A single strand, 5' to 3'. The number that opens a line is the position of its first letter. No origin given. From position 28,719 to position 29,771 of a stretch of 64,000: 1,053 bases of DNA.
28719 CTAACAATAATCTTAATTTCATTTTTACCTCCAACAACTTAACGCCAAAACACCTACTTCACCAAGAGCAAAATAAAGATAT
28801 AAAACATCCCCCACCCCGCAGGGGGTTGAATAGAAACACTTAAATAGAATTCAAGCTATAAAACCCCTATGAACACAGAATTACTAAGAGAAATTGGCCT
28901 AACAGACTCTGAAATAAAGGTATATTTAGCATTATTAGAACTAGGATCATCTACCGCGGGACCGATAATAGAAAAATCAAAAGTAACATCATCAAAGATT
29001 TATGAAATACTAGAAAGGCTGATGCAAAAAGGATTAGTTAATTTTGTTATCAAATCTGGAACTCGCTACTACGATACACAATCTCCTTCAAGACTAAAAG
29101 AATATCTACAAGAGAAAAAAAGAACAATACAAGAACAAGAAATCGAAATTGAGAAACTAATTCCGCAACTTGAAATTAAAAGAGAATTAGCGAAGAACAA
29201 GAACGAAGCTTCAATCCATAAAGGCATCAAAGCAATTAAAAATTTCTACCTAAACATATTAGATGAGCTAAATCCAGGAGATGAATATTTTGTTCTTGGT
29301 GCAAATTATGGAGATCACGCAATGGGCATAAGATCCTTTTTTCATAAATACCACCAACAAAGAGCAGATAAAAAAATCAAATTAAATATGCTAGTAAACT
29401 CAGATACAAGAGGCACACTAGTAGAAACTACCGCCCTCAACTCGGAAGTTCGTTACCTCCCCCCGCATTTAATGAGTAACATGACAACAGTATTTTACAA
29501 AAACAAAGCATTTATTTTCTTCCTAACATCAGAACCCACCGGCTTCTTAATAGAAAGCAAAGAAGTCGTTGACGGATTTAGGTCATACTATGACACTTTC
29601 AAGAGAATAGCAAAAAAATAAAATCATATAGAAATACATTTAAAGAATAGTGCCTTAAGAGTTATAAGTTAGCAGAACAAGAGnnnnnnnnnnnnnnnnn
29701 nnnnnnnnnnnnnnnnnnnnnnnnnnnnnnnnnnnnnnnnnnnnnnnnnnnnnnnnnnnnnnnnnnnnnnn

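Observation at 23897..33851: Four-fold paralogous array of orphan LivJ-like binding lipoprotein / TrmB-like regulator divergent cassettes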

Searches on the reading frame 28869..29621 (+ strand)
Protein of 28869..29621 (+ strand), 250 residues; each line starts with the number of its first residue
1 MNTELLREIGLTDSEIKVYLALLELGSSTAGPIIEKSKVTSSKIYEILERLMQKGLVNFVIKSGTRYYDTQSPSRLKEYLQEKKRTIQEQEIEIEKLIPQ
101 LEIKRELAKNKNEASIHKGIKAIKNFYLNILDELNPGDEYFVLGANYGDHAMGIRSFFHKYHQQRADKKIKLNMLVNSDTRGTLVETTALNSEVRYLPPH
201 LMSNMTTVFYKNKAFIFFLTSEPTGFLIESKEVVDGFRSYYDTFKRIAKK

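Call 5: search_protein_families(library=pfam, proteins=[window:28869-29621:+], max_evalue=0.01)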
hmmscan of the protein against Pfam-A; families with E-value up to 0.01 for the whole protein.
window:28869-29621:+ (250 aa): 3 families
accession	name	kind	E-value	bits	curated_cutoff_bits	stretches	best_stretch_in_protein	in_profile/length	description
PF01978.25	TrmB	-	1.7e-17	63.5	25.6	1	6-69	1-63/68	Sugar-specific transcriptional regulator TrmB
PF08221.17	HTH_9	-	0.00048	20.6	23.4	1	17-60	17-60/62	RNA polymerase III subunit RPC82 helix-turn-helix domain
PF13230.11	GATase_4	-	0.0082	15.5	23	0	7-77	123-191/272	Glutamine amidotransferases class-II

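Call 11: find_encoding_contigs(protein=window:28869-29621:+, flank=10000, max_places=6)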
Protein window:28869-29621:+ (250 aa): 23 contigs read that carry it; 5 places shown.
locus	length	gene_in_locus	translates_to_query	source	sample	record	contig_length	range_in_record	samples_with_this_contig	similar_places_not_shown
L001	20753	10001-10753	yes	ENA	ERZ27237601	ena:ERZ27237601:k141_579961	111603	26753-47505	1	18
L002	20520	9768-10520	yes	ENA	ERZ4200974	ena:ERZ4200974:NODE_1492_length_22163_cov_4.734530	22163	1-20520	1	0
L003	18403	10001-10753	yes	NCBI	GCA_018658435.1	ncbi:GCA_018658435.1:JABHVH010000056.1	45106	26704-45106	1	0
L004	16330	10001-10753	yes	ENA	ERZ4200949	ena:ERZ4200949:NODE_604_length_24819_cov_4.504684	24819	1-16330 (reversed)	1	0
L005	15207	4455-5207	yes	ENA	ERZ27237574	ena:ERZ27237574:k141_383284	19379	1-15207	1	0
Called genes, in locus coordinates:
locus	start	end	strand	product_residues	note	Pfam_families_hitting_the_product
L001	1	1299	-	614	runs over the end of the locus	PF04069:OpuAC (faint), PF13379:NMT1_2, PF09084:NMT1, PF12974:Phosphonate-bd (faint), PF16868:NMT1_3 (faint), PF13379:NMT1_2, PF09084:NMT1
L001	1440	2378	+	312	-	PF04014:MazE_antitoxin (weak)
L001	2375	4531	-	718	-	-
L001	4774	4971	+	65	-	PF00313:CSD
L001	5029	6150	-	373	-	PF13433:Peripla_BP_5, PF13458:Peripla_BP_6, PF01094:ANF_receptor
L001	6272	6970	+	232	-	PF01978:TrmB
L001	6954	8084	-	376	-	PF13433:Peripla_BP_5, PF13458:Peripla_BP_6, PF01094:ANF_receptor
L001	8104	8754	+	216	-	PF01351:RNase_HII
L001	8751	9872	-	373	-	PF13433:Peripla_BP_5 (faint), PF13458:Peripla_BP_6, PF01094:ANF_receptor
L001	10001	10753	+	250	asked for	PF01978:TrmB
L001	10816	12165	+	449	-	-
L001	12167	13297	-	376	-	PF13433:Peripla_BP_5, PF13458:Peripla_BP_6, PF01094:ANF_receptor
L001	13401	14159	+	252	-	PF01978:TrmB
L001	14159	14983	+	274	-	PF01351:RNase_HII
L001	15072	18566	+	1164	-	PF02463:SMC_N, PF13175:AAA_15, PF13304:AAA_21 (weak), PF13476:AAA_23, PF06470:SMC_hinge, PF13304:AAA_21 (weak)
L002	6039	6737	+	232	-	PF01978:TrmB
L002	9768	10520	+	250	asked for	PF01978:TrmB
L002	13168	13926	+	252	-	PF01978:TrmB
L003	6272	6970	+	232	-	PF01978:TrmB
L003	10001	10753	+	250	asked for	PF01978:TrmB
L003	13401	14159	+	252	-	PF01978:TrmB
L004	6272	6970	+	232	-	PF01978:TrmB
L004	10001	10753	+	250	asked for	PF01978:TrmB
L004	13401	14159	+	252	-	PF01978:TrmB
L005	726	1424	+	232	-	PF01978:TrmB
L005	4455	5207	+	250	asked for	PF01978:TrmB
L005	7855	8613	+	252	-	PF01978:TrmB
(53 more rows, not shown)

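Call 16: find_homologous_proteins(query=window:28869-29621:+, max_evalue=0.00001)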
Query window:28869-29621:+ (250 aa): 557 proteins with E <= 0.00001 among 1229 candidates; the best 120 are listed.
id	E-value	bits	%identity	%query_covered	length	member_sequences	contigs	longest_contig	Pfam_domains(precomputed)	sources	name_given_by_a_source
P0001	4.1e-154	528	98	100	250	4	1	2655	PF01978.26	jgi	-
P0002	1.7e-99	350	63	98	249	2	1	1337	PF01978.26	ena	-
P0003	9.7e-84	298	54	100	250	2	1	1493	PF01978.26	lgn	-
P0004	1.1e-83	298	53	100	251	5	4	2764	PF01978.26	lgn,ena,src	-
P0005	4.1e-83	296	54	100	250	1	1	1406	PF01978.26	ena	-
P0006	1.4e-82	294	53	100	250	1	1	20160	PF01978.26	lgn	-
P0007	1.4e-82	294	53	100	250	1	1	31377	PF01978.26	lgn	-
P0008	2.8e-81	290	53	100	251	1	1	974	PF01978.26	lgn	-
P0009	3.9e-81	290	52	100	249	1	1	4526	PF01978.26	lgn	-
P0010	5.0e-81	289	52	100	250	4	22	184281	PF01978.26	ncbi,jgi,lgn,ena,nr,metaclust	ncbi:MAG TPA: hypothetical protein HA226_04040 [Nanoarchaeota archaeon]|nr:MAG: transcriptional regu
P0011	2.9e-80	287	52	100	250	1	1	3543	PF01978.26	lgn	-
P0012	2.9e-80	287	52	100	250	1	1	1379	PF01978.26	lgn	-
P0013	3.1e-80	287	52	100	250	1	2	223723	PF01978.26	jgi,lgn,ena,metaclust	metaclust:\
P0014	3.1e-80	287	51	100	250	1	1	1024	PF01978.26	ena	-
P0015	5.8e-80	286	53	98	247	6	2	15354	PF01978.26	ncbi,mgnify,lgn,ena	mgnify:FL=1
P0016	6.1e-80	286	52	100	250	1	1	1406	PF01978.26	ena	-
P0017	7.8e-80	285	52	100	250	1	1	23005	PF01978.26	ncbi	-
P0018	9.2e-80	285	51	100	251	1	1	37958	PF01978.26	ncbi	-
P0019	2.9e-79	284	51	99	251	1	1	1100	PF01978.26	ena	-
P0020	1.1e-78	282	51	100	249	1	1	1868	PF01978.26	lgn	-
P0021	8.6e-78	279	42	96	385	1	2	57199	PF01978.26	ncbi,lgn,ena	-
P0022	1.0e-77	279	45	98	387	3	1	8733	PF01978.26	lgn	-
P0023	1.2e-77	278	54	100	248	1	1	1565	PF01978.26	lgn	-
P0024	1.3e-77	278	52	100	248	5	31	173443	PF01978.26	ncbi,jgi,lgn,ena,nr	ncbi:hypothetical protein J4422_02780 [Candidatus Pacearchaeota archaeon]|nr:hypothetical protein [C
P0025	3.8e-77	277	51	100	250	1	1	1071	PF01978.26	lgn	-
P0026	1.2e-76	275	53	100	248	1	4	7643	PF01978.26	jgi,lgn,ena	jgi:sugar-specific transcriptional regulator TrmB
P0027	1.2e-76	275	52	100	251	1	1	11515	PF01978.26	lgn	-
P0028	2.1e-76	274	50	100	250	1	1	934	PF01978.26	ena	-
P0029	3.3e-76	274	53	100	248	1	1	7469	PF01978.26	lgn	-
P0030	4.2e-76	273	49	100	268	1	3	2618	PF01978.26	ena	-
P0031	1.4e-75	272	50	98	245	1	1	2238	PF01978.26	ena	-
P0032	3.7e-75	270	52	99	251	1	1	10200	PF01978.26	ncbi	-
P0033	4.1e-75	270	51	100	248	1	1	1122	PF01978.26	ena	-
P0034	9.0e-75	269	48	100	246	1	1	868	PF01978.26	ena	-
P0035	1.9e-74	268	51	100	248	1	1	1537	PF01978.26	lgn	-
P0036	2.1e-74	268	50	100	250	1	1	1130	PF01978.26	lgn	-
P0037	5.3e-74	266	52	100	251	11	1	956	PF01978.26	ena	-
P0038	7.3e-74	266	49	100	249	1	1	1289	PF01978.26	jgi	jgi:sugar-specific transcriptional regulator TrmB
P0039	1.2e-73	265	48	100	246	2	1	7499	PF01978.26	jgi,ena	-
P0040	1.4e-73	265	50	100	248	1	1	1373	PF01978.26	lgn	-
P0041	1.9e-73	265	46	72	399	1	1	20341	PF01978.26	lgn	-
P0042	2.6e-73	264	51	100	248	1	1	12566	PF01978.26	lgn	-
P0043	2.7e-73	264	50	100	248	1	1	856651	PF01978.26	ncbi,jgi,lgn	ncbi:MAG: helix-turn-helix domain-containing protein [Candidatus Pacearchaeota archaeon]|jgi:sugar-s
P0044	2.9e-73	264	49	100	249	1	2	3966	PF01978.26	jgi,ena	jgi:sugar-specific transcriptional regulator TrmB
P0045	3.8e-73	264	50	100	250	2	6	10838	PF01978.26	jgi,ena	-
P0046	4.6e-73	263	50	100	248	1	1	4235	PF01978.26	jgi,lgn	-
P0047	5.0e-73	263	51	100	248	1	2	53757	PF01978.26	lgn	-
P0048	5.3e-73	263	53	100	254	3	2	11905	PF01978.26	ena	-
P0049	5.4e-73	263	51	100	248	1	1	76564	PF01978.26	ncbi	ncbi:MAG: TrmB family transcriptional regulator [Candidatus Nanoarchaeia archaeon]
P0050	1.5e-72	262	50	100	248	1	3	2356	PF01978.26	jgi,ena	-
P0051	1.7e-72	261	50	100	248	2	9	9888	PF01978.26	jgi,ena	-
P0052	6.2e-72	260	50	100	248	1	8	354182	PF01978.26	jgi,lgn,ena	jgi:HTH-type transcriptional regulator, sugar sensing transcriptional regulator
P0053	1.5e-71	258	50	100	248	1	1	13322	PF01978.26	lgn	-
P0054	2.4e-71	258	50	100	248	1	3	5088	PF01978.26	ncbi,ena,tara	tara:strand:+ start:1988 stop:2734 length:747 start_codon:yes stop_codon:yes gene_type:complete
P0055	3.1e-71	257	49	100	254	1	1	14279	PF01978.26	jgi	jgi:sugar-specific transcriptional regulator TrmB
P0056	3.9e-71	257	50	100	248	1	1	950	PF01978.26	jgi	jgi:sugar-specific transcriptional regulator TrmB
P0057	4.1e-71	257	50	100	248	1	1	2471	PF01978.26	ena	-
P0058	5.9e-71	256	50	100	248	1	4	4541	PF01978.26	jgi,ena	-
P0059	6.3e-71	256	50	100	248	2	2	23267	PF01978.26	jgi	jgi:sugar-specific transcriptional regulator TrmB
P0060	6.3e-71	256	49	100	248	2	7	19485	PF01978.26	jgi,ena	jgi:sugar-specific transcriptional regulator TrmB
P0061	8.0e-71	256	50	100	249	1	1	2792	PF01978.26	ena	-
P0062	8.4e-71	256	50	100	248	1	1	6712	PF01978.26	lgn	-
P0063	8.5e-71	256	51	100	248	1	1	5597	PF01978.26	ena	-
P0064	9.7e-71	256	51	100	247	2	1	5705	PF01978.26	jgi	jgi:sugar-specific transcriptional regulator TrmB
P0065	1.2e-70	255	50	100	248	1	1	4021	PF01978.26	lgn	-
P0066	1.2e-70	255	50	100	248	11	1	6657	PF01978.26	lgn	-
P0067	1.3e-70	255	49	100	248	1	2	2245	PF01978.26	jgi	jgi:sugar-specific transcriptional regulator TrmB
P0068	2.2e-70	255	50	100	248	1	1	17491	PF01978.26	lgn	-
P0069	2.4e-70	254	50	99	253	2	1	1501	PF01978.26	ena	-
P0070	2.9e-70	254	50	100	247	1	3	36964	PF01978.26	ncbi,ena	-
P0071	3.4e-70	254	46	100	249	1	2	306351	PF01978.26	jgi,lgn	jgi:sugar-specific transcriptional regulator TrmB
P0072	3.5e-70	254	47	100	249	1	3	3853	PF01978.26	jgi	jgi:HTH-type transcriptional regulator, sugar sensing transcriptional regulator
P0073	3.7e-70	254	48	100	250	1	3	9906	PF01978.26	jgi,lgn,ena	-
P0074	4.1e-70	254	49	100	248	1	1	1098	PF01978.26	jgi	jgi:HTH-type transcriptional regulator, sugar sensing transcriptional regulator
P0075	1.3e-69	252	49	100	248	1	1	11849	PF01978.26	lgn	-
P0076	1.7e-69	252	49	100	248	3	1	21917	PF01978.26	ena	-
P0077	1.8e-69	252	48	100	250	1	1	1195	PF01978.26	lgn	-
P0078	3.4e-69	251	49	100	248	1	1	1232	PF01978.26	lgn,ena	-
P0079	5.6e-69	250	47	98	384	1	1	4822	PF01978.26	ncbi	-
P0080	1.0e-68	249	50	100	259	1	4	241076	PF01978.26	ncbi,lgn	-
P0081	1.1e-68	249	49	100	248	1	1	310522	PF01978.26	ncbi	-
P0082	1.1e-68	249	49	100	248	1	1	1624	PF01978.26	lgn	-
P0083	1.2e-68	249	48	100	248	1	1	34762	PF01978.26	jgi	jgi:sugar-specific transcriptional regulator TrmB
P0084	1.7e-68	248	47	100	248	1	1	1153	PF01978.26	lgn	-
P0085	2.4e-68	248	49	100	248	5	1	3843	PF01978.26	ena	-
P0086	2.5e-68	248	47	100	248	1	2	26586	PF01978.26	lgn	-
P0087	2.8e-68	248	47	100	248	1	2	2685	PF01978.26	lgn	-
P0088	4.5e-68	247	47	100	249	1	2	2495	PF01978.26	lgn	-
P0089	5.9e-68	247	48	100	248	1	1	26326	PF01978.26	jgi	jgi:sugar-specific transcriptional regulator TrmB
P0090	2.1e-67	245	49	100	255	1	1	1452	PF01978.26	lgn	-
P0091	5.5e-67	243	46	95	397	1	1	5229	PF01978.26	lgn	-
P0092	1.9e-66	242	46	100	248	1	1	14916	PF01978.26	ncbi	-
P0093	1.9e-66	242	47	100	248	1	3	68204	PF01978.26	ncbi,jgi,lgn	jgi:sugar-specific transcriptional regulator TrmB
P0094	7.3e-66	240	41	98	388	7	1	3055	PF01978.26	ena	-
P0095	2.1e-65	238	46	100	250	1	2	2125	PF01978.26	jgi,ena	-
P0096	1.8e-64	235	44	72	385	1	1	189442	PF01978.26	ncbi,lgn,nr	ncbi:MAG: helix-turn-helix domain-containing protein [Candidatus Woesearchaeota archaeon]|nr:helix-t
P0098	5.5e-63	230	45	98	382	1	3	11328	PF01978.26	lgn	-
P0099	9.1e-63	230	43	100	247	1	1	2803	PF01978.26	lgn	-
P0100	3.2e-62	228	37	97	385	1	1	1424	PF01978.26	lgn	-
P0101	3.3e-62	228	46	100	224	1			PF01978.26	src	-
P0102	1.2e-61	226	45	97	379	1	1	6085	PF01978.26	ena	-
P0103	2.0e-61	225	43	97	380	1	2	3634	PF01978.26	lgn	-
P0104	3.8e-61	224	40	98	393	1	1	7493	PF01978.26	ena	-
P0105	5.9e-61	224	47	96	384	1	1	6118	PF01978.26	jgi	jgi:HTH-type transcriptional regulator, sugar sensing transcriptional regulator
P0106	8.4e-61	223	40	97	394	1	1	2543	PF01978.26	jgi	jgi:sugar-specific transcriptional regulator TrmB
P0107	1.2e-60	223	45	96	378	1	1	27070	PF01978.26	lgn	-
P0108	3.3e-60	221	42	99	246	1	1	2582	PF01978.26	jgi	jgi:sugar-specific transcriptional regulator TrmB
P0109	4.0e-60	221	42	100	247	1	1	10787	PF01978.26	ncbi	-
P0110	5.6e-60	221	41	97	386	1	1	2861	PF01978.26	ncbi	-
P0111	3.0e-59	218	42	99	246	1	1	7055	PF01978.26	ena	-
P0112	3.3e-59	218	42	100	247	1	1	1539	PF01978.26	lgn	-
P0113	4.6e-59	218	38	98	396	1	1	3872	PF01978.26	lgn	-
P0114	1.0e-58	216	40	100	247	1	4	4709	PF01978.26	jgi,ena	-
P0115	1.3e-58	216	39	97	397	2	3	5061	PF01978.26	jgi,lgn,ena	-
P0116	3.0e-58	215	41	100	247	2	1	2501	PF01978.26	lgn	-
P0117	3.2e-58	215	40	100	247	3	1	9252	PF01978.26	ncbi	-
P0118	3.3e-58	215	42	100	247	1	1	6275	PF01978.26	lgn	-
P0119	4.4e-58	214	41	100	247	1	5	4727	PF01978.26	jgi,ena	jgi:sugar-specific transcriptional regulator TrmB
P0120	5.0e-58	214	43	96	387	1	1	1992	PF01978.26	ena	-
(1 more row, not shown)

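Call 17: find_encoding_contigs(protein=P0043, flank=10000, max_places=2)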
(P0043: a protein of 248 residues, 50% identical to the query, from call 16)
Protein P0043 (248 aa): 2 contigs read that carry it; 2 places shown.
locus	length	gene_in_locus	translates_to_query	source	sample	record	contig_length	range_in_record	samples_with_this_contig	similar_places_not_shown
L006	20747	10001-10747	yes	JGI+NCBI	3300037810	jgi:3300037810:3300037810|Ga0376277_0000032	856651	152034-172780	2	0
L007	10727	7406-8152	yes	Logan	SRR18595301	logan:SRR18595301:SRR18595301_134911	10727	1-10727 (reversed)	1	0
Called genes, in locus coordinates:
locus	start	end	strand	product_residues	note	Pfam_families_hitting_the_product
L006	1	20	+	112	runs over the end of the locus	-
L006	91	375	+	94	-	-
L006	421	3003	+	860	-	PF04851:ResIII (weak), PF00270:DEAD, PF00271:Helicase_C, PF19306:WHD_Lhr, PF08494:DEAD_assoc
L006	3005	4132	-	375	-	PF01118:Semialdhyde_dh, PF02774:Semialdhyde_dhC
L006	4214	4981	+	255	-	PF00149:Metallophos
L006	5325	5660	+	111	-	-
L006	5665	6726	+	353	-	-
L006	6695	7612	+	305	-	PF14464:Prok-JAB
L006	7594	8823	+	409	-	PF00899:ThiF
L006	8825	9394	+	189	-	-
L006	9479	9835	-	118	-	-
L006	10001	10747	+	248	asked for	PF01978:TrmB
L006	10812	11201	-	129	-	-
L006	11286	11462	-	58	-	-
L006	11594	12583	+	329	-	PF04014:MazE_antitoxin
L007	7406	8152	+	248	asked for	PF01978:TrmB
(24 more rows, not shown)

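Call 18: find_encoding_contigs(protein=P0096, flank=10000, max_places=2)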
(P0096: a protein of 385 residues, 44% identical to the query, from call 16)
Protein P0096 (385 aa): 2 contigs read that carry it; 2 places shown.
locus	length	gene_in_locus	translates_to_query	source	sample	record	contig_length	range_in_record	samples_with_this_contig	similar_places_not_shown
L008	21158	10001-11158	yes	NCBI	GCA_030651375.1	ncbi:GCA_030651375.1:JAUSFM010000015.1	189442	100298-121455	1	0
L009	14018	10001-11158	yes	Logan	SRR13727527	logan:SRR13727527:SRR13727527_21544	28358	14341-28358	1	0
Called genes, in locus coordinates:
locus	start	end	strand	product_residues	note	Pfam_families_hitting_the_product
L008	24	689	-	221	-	PF01269:Fibrillarin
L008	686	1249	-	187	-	PF01725:Ham1p_like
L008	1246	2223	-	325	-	PF01798:Nop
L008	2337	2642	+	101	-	PF03091:CutA1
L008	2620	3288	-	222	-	PF00696:AA_kinase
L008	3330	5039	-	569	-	PF02355:SecD_SecF_C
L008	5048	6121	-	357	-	PF02355:SecD_SecF_C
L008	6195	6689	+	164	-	-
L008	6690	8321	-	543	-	PF06418:CTP_synth_N, PF00117:GATase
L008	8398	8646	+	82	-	-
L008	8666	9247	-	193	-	-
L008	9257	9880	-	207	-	-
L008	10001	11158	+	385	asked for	PF01978:TrmB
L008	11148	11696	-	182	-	PF02163:Peptidase_M50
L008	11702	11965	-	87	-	-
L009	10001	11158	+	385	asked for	PF01978:TrmB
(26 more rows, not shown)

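Call 51: find_encoding_contigs(protein=P0010, flank=10000, max_places=1)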
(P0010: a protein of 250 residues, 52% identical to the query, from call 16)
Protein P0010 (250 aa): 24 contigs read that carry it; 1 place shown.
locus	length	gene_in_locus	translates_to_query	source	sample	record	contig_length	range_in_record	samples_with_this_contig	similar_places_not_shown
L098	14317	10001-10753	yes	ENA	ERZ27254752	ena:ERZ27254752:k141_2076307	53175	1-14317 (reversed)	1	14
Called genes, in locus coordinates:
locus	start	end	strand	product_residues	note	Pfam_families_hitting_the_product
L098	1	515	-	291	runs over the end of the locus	PF02355:SecD_SecF_C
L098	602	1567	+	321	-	-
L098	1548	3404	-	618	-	PF00270:DEAD (faint), PF04851:ResIII (weak), PF06733:DEAD_2, PF13307:Helicase_C_2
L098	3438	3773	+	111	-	-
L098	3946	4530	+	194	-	-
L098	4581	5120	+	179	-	-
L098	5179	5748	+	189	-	-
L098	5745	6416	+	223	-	PF11848:DUF3368 (faint)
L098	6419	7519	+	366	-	PF01490:Aa_trans (weak), PF03222:Trp_Tyr_perm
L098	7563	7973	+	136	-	-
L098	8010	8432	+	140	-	PF08570:DUF1761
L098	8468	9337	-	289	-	-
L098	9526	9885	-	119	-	-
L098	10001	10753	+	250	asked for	PF01978:TrmB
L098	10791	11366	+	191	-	PF13412:HTH_24 (weak), PF01909:NTP_transf_2 (weak), PF18765:Polbeta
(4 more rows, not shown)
